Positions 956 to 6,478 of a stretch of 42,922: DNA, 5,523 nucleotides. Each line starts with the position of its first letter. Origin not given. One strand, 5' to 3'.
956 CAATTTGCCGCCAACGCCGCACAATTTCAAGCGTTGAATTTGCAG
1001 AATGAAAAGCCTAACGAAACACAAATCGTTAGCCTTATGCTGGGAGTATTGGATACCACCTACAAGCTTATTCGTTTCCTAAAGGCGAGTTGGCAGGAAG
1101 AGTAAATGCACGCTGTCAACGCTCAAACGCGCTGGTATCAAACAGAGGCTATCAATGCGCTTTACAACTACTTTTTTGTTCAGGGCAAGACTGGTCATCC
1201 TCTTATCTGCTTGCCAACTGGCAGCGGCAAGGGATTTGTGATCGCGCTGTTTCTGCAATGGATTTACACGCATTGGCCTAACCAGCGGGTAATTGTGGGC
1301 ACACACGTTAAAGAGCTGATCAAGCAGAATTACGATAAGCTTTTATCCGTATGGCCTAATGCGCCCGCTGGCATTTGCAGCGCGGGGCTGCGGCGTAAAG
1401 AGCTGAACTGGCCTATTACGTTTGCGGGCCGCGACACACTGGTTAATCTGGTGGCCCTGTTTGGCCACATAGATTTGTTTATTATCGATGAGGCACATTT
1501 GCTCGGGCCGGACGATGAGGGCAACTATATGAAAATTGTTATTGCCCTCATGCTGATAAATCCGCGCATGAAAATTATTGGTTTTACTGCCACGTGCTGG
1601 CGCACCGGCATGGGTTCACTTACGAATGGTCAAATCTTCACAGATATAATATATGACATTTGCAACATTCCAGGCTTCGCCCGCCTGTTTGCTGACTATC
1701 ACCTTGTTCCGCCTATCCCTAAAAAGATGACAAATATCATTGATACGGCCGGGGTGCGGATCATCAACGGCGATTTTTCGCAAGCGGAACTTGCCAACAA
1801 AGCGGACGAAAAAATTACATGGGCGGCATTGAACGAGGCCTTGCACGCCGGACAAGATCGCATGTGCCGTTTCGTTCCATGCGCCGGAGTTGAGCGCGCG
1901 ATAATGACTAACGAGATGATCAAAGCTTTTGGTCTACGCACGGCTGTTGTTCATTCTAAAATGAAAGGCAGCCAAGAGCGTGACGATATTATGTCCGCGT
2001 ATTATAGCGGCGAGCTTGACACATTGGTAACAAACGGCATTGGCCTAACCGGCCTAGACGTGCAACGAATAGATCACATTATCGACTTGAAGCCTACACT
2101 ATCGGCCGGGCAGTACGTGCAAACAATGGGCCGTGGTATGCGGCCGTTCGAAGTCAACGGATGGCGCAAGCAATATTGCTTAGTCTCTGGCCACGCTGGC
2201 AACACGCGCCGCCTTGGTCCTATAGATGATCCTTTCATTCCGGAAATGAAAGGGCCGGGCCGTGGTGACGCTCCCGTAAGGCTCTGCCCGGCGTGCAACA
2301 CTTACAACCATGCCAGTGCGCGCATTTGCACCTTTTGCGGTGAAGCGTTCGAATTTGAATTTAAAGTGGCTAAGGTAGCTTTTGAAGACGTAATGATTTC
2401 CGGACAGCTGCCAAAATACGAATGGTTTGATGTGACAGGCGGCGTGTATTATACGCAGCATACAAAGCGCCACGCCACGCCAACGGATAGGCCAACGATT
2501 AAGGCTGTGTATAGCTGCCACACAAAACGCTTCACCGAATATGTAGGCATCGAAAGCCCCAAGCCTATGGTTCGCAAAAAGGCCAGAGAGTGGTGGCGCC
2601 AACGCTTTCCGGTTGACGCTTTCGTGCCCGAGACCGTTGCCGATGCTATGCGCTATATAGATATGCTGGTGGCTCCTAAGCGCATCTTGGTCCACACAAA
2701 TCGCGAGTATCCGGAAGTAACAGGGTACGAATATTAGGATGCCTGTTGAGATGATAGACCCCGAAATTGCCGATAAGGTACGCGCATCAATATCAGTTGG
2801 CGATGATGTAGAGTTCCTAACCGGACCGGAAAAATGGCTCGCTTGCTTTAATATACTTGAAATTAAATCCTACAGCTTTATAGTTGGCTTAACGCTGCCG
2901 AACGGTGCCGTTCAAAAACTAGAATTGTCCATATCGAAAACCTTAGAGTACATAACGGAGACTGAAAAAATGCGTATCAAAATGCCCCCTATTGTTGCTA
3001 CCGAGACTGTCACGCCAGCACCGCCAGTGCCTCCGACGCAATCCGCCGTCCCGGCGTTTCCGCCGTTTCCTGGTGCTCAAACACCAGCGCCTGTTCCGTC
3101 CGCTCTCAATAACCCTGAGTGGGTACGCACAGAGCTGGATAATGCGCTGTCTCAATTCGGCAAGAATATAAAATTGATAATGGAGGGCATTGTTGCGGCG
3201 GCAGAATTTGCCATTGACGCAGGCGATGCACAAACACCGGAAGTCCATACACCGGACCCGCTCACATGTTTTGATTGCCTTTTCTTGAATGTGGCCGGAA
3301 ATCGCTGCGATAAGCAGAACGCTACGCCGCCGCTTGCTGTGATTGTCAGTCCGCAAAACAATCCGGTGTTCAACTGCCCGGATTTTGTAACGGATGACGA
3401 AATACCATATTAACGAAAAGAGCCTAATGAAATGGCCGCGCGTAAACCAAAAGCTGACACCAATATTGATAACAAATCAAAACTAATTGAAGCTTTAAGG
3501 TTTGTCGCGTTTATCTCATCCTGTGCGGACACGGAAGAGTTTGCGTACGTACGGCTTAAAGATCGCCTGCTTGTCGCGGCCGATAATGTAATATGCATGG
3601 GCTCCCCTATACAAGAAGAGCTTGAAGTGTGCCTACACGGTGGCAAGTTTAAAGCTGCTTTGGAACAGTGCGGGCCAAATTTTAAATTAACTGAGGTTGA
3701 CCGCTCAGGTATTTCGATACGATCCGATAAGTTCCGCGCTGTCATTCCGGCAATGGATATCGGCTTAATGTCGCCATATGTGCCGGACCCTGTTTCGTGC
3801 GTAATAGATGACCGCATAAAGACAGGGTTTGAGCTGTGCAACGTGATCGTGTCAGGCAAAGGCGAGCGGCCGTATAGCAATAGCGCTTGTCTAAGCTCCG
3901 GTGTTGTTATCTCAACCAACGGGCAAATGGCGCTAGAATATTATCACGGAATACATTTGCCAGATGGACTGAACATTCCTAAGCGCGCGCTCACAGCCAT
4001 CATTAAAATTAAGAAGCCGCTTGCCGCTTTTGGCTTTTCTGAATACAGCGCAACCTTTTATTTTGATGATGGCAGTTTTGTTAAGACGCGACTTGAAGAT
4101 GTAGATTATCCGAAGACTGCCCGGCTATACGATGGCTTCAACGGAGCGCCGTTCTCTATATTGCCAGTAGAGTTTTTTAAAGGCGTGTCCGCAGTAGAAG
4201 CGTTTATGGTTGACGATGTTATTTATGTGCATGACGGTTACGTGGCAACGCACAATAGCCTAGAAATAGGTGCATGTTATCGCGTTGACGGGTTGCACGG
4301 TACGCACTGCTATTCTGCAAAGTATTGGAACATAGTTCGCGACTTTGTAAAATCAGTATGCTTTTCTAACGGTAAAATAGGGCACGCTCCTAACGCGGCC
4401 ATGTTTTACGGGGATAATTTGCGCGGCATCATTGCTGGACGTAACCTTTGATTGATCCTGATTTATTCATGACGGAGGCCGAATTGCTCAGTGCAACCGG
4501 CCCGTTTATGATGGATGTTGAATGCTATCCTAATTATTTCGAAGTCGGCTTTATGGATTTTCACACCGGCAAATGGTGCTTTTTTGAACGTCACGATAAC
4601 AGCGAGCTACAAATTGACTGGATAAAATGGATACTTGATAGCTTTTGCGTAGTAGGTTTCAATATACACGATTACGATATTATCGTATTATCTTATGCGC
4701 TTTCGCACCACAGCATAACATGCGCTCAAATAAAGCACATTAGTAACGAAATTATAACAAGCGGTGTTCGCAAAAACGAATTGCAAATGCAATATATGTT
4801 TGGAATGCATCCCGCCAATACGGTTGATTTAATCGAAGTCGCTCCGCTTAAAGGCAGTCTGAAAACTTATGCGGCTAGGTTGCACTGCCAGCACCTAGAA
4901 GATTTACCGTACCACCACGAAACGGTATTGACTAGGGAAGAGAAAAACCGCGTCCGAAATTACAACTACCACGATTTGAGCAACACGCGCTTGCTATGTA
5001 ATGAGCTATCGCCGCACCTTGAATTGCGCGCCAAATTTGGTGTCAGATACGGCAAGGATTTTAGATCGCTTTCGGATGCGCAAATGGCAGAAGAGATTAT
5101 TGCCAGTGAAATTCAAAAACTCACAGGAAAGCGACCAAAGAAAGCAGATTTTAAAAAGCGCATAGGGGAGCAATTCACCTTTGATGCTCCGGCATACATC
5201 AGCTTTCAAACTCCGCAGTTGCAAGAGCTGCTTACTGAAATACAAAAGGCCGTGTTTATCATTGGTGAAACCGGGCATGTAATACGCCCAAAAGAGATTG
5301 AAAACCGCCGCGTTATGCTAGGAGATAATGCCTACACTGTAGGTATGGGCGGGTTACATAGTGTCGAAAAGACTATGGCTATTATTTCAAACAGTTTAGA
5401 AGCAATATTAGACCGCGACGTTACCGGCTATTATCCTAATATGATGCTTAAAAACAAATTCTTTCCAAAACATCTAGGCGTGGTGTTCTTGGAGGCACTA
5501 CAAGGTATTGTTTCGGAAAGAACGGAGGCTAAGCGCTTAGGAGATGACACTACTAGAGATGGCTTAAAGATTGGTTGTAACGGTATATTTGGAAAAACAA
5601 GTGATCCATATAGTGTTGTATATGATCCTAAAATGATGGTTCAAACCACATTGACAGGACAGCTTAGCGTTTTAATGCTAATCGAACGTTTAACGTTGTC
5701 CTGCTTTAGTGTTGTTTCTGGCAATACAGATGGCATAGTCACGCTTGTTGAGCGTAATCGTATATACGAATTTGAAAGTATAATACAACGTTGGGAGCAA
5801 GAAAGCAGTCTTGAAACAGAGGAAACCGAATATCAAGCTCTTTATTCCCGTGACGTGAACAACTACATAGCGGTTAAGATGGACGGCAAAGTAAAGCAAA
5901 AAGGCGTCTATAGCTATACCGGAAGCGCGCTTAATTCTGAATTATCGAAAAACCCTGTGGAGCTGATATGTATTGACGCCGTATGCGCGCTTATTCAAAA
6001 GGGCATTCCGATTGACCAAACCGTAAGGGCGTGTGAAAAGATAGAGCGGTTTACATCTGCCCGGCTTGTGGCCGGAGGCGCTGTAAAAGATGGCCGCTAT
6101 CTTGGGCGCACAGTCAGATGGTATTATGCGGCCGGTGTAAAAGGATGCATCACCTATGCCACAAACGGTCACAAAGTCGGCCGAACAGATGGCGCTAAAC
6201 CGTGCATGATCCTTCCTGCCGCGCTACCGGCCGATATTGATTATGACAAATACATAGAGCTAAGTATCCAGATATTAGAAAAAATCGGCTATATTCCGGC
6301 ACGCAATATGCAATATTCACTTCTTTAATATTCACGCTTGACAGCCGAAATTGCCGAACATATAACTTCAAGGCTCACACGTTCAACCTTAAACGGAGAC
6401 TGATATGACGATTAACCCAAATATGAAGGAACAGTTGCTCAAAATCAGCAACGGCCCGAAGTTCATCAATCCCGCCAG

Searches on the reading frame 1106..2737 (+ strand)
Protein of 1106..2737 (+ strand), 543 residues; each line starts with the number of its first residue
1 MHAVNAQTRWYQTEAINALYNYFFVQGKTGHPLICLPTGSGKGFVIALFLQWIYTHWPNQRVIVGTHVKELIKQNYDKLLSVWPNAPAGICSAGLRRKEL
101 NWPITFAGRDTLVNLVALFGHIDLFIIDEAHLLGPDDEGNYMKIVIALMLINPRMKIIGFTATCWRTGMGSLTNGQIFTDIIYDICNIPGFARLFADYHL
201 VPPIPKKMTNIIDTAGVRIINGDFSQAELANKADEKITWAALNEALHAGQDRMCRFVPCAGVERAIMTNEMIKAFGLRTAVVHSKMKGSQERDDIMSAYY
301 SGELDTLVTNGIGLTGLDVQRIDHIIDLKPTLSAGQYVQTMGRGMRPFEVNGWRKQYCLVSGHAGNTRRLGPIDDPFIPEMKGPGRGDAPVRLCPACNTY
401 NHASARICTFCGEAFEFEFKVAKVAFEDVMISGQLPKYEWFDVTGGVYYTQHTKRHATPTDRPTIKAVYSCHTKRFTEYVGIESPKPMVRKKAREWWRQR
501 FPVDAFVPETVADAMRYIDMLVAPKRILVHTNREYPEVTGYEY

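Call 47: search_protein_families(library=phrogs, proteins=[window:1106-2737:+], max_evalue=0.00001)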
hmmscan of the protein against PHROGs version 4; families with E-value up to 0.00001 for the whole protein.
window:1106-2737:+ (543 aa): 1 family
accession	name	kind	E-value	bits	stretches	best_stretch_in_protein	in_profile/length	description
phrog_16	-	DNA, RNA and nucleotide metabolism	1.1e-68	233.4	1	5-497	270-697/986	DNA helicase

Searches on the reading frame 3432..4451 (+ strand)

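Call 47: search_protein_families(library=phrogs, proteins=[window:3432-4451:+], max_evalue=0.00001)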
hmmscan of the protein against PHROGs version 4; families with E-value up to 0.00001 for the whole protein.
window:3432-4451:+ (339 aa): 1 family
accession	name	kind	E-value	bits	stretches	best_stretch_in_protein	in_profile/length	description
phrog_947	-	DNA, RNA and nucleotide metabolism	6.1e-34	118.5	1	14-281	8-300/368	DNA polymerase processivity factor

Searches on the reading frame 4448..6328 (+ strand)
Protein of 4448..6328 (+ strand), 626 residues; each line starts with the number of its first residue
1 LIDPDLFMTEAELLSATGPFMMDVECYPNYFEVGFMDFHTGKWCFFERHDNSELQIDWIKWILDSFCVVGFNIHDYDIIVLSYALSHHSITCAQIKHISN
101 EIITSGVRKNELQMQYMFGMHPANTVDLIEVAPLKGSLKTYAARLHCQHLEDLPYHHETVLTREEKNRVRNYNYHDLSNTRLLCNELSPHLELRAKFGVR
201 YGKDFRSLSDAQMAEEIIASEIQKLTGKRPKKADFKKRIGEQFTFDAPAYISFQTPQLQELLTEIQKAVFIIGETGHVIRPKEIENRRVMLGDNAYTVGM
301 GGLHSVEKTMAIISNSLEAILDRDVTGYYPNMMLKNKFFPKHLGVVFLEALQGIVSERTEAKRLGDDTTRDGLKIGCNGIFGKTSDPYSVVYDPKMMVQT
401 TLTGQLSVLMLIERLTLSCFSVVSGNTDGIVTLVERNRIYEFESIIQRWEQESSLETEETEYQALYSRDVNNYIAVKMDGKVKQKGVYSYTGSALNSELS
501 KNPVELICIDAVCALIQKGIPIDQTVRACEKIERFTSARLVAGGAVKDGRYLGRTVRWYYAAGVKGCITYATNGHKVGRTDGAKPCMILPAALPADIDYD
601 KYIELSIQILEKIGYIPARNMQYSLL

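Call 47: search_protein_families(library=phrogs, proteins=[window:4448-6328:+], max_evalue=0.00001)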
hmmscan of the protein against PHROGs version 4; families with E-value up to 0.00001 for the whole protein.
window:4448-6328:+ (626 aa): 2 families
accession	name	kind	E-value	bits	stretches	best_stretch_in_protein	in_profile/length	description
phrog_1252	-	DNA, RNA and nucleotide metabolism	3.6e-173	578.6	1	9-616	44-654/663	DNA polymerase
phrog_18505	-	DNA, RNA and nucleotide metabolism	2.2e-25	90.6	1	335-536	4-200/349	DNA polymerase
